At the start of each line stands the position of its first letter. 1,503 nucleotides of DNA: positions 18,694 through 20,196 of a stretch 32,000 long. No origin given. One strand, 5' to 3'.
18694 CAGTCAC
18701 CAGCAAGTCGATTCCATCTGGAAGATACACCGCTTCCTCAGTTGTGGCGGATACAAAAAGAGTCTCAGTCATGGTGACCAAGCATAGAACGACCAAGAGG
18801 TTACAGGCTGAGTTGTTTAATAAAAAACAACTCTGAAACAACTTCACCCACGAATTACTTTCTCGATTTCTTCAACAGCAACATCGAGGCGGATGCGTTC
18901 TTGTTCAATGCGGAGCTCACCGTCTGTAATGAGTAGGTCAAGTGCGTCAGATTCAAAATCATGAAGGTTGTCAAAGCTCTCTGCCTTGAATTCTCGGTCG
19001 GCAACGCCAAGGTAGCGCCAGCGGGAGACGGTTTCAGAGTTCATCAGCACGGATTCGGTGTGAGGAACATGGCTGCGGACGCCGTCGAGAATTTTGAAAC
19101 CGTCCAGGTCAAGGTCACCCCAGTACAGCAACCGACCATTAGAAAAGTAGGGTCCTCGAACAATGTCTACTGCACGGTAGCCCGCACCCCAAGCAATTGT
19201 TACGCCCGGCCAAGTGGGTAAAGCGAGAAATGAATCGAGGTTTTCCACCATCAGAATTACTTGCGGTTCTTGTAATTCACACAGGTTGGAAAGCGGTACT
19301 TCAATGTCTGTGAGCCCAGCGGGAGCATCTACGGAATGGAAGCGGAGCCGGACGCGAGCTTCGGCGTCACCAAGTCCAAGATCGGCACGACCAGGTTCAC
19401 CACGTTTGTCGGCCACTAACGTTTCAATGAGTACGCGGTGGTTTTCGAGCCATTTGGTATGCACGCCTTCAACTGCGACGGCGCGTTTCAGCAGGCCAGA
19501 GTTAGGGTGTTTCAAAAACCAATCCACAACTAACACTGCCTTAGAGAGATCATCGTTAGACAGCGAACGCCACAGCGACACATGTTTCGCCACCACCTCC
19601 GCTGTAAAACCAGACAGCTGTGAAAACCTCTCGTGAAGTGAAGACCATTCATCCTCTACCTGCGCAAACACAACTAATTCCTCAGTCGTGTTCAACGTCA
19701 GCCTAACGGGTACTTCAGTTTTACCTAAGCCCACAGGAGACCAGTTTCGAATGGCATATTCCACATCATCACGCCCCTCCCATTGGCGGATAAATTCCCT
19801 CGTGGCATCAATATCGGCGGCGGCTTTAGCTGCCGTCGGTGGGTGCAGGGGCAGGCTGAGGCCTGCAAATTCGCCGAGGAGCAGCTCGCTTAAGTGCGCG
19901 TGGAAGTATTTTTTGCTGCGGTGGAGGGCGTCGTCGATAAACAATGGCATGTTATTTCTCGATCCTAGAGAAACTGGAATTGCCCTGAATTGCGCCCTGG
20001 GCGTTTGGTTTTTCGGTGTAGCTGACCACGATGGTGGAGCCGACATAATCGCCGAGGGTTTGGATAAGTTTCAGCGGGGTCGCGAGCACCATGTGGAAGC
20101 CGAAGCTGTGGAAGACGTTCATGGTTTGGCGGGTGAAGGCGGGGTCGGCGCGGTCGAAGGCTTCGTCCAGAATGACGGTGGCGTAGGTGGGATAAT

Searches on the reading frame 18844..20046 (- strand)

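Call 90: search_protein_families(library=pfam, proteins=[window:18844-20046:-], max_evalue=0.001)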
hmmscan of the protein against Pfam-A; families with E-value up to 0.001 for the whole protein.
window:18844-20046:- (400 aa): 2 families
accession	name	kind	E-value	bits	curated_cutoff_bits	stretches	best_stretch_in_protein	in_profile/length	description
PF09983.15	JetD_C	-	2.5e-48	164.2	22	1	224-393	1-178/179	Wadjet protein JetD, C-terminal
PF11795.13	DUF3322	-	4.7e-41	141.3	22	1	38-211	2-189/190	Uncharacterized protein conserved in bacteria N-term (DUF3322)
